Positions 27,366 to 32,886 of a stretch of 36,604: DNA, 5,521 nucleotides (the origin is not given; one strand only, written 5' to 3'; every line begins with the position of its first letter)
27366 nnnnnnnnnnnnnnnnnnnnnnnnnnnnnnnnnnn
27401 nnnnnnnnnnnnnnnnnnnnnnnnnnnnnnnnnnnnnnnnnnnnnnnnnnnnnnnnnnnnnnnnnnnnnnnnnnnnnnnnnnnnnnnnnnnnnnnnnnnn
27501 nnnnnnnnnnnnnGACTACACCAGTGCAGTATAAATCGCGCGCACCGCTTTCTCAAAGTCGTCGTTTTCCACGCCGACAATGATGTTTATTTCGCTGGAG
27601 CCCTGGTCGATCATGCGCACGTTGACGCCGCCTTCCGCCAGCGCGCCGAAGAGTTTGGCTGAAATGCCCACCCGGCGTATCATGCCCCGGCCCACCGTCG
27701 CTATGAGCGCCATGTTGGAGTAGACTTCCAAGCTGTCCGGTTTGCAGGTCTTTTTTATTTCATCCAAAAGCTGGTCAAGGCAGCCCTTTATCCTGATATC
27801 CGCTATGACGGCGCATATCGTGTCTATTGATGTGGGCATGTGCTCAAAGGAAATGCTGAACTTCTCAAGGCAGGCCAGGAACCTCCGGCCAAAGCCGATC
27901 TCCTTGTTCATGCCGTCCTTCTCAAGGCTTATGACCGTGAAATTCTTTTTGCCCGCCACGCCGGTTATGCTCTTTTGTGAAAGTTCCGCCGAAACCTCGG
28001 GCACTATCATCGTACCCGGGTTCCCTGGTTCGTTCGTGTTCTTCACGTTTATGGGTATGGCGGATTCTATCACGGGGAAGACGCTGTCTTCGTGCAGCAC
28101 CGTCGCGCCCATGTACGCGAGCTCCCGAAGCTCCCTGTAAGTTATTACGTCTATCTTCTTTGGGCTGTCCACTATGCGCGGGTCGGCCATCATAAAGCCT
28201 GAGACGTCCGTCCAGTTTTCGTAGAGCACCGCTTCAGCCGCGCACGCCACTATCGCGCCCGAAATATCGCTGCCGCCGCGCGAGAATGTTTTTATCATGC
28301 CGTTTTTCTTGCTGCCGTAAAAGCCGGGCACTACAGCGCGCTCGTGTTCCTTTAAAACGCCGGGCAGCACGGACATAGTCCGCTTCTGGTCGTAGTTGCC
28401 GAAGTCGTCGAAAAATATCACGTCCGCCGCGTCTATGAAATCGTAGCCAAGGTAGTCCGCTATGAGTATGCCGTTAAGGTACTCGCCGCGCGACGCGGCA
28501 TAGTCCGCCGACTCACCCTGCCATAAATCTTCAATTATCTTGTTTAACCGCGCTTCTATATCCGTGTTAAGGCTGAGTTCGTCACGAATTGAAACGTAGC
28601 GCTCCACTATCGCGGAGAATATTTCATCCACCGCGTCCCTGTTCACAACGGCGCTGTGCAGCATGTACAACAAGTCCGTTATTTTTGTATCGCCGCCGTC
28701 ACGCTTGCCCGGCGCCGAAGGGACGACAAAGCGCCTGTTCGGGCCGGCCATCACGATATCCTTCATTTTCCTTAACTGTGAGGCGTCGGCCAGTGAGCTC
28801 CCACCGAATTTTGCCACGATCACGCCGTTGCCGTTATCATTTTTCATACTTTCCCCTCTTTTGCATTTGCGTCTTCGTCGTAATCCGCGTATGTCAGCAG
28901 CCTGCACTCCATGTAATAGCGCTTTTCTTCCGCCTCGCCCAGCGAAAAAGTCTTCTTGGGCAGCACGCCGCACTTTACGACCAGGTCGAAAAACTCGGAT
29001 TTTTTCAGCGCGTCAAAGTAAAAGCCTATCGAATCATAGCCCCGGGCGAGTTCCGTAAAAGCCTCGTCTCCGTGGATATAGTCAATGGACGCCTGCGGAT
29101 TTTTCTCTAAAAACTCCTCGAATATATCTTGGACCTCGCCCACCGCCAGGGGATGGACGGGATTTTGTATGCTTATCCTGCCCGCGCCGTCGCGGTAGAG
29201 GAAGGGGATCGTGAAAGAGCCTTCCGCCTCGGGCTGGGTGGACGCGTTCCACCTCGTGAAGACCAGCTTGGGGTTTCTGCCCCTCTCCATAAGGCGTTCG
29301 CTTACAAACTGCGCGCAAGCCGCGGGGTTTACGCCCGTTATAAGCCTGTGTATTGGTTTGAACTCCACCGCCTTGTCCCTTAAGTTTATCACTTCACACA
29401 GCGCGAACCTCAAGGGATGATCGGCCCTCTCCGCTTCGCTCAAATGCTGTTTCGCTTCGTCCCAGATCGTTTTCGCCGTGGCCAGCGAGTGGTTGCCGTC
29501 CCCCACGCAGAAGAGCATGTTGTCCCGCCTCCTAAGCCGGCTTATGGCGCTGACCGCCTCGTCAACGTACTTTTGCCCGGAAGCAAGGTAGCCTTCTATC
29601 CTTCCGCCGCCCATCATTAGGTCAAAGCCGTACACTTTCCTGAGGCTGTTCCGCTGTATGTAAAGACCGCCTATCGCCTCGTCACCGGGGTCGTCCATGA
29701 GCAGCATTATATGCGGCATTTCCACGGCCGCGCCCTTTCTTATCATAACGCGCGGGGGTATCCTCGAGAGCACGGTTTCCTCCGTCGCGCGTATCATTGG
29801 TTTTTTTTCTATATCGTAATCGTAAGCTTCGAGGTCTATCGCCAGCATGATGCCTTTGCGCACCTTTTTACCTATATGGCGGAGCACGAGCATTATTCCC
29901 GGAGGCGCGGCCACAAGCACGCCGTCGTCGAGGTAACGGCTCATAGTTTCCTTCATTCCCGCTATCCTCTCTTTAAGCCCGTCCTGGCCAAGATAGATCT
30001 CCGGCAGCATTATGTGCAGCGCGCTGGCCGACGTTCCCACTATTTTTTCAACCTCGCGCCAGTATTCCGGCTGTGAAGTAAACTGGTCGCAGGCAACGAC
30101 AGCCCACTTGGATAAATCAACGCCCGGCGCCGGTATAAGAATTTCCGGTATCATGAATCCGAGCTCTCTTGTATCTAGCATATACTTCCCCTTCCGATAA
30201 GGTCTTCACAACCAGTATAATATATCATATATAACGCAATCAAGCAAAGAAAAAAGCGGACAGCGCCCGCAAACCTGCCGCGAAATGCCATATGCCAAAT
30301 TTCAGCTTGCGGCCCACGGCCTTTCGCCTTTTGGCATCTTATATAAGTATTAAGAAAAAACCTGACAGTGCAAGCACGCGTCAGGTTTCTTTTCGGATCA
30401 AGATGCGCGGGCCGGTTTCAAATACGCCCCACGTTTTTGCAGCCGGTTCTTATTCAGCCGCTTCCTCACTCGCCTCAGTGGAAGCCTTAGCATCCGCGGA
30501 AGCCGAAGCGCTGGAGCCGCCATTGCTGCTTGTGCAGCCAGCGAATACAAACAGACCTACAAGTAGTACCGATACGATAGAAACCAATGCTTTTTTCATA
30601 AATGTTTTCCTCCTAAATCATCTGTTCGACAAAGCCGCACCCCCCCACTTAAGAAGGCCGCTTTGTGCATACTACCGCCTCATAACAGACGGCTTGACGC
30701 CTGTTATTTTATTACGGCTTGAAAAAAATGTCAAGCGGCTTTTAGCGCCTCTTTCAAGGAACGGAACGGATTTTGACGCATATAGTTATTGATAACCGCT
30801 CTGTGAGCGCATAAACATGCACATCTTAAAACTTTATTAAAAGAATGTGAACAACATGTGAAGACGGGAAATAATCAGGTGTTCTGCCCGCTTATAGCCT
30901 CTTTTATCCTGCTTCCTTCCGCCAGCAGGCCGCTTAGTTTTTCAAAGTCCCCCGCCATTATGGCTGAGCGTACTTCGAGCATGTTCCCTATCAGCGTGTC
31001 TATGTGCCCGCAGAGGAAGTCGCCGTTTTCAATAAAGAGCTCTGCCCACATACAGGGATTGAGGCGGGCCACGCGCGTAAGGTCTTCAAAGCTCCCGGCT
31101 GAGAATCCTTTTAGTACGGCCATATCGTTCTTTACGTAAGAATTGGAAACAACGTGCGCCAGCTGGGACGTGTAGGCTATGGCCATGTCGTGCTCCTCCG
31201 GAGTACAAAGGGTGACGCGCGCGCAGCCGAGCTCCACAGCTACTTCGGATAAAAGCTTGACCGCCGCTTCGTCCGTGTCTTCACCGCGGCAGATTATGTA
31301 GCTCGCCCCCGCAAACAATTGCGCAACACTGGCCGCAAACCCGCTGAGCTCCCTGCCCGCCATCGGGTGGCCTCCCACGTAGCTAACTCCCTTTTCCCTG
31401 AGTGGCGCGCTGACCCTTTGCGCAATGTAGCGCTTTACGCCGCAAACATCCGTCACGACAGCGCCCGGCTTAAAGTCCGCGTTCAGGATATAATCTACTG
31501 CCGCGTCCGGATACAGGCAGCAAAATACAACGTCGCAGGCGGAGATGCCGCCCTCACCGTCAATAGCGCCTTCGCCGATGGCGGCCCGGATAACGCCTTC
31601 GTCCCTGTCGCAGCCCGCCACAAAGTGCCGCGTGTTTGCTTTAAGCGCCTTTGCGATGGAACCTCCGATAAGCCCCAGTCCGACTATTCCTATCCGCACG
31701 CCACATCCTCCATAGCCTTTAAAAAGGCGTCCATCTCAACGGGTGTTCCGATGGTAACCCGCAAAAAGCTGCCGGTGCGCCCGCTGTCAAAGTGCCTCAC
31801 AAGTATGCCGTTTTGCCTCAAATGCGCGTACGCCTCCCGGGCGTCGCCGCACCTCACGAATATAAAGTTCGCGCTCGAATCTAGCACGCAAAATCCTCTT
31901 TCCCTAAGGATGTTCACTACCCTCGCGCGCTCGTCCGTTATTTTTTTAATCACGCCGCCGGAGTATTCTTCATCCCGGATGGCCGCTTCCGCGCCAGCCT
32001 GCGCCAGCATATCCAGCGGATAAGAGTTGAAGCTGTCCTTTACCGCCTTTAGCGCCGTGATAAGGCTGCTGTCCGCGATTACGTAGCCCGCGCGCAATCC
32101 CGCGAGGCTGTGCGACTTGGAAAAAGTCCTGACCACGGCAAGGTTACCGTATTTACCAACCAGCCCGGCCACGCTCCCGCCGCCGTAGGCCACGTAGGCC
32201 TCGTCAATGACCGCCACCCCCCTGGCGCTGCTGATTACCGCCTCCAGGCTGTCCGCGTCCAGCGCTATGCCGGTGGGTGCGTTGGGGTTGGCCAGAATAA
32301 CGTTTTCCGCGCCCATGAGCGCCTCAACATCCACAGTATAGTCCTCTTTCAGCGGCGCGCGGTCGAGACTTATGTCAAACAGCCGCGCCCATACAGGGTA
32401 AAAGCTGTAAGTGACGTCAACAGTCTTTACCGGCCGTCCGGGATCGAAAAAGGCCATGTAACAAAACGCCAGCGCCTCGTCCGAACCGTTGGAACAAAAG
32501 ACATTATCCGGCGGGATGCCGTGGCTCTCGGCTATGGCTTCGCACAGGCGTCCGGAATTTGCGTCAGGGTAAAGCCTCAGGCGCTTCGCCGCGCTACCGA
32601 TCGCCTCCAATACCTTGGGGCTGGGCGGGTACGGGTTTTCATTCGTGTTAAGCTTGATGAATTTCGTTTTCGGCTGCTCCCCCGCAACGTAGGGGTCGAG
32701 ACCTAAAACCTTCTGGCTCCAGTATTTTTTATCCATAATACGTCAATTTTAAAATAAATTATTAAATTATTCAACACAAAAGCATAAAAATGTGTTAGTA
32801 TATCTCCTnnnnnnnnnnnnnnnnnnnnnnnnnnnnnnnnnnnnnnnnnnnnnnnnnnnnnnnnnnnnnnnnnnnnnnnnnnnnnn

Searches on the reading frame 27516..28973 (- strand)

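Call 13: search_protein_families(library=pfam, proteins=[window:27516-28973:-], max_evalue=0.001)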
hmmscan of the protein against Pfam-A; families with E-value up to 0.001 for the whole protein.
window:27516-28973:- (485 aa): 4 families
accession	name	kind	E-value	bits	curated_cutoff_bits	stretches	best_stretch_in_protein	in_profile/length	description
PF00696.33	AA_kinase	-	2.9e-27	96.3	24.9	1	51-312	2-234/234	Amino acid kinase family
PF22468.2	ACT_9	-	1e-26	92.9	27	1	424-483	1-60/61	ACT domain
PF13840.12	ACT_7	-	1.3e-06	28.6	27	1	419-480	4-63/65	ACT domain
PF01842.31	ACT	-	2.8e-06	27.4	27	1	434-480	10-61/66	ACT domain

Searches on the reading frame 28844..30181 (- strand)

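Call 13: search_protein_families(library=pfam, proteins=[window:28844-30181:-], max_evalue=0.001)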
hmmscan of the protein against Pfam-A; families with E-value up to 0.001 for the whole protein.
window:28844-30181:- (445 aa): 1 family
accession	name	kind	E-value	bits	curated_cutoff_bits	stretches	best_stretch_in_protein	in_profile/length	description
PF06245.16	DUF1015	-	2e-50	172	25.8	1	16-294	2-276/325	Protein of unknown function (DUF1015)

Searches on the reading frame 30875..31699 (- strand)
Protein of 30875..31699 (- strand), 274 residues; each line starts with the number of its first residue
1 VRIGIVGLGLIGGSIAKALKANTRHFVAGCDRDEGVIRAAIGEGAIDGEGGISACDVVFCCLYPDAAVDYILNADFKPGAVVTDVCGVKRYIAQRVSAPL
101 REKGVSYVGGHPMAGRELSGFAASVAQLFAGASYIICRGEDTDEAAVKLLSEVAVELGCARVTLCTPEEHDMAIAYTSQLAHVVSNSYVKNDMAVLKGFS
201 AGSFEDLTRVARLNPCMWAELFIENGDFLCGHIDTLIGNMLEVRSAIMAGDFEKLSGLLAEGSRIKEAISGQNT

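Call 13: search_protein_families(library=pfam, proteins=[window:30875-31699:-], max_evalue=0.001)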
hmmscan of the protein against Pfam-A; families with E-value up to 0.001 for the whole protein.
window:30875-31699:- (274 aa): 4 families
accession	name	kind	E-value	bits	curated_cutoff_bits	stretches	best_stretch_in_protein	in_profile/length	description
PF02153.23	PDH_N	-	1.8e-23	83.2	26.5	1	15-158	1-149/154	Prephenate dehydrogenase, nucleotide-binding domain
PF20463.3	PDH_C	-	1.7e-15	57.6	22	1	166-260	1-101/102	Prephenate dehydrogenase, dimerization domain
PF03446.21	NAD_binding_2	-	2.9e-08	34.3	21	1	2-117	1-123/161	NAD binding domain of 6-phosphogluconate dehydrogenase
PF03807.23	F420_oxidored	-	0.00017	22.5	21.6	1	2-80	1-86/94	NADP oxidoreductase coenzyme F420-dependent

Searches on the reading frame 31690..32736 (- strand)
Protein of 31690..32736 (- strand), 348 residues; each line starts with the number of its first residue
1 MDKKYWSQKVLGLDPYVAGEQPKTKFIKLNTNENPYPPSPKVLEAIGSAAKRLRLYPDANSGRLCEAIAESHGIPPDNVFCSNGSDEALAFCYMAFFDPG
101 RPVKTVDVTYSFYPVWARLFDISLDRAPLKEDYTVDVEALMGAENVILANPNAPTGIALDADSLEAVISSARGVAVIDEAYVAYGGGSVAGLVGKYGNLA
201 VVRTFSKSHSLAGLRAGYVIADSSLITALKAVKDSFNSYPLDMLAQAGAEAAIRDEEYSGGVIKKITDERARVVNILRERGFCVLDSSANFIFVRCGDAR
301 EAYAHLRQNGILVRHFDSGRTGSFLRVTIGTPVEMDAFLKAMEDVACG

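Call 13: search_protein_families(library=pfam, proteins=[window:31690-32736:-], max_evalue=0.001)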
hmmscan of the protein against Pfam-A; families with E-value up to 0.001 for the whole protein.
window:31690-32736:- (348 aa): 1 family
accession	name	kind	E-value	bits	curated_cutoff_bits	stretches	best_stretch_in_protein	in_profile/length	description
PF00155.27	Aminotran_1_2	-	7.1e-53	180.5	19.7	1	25-341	2-360/361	Aminotransferase class I and II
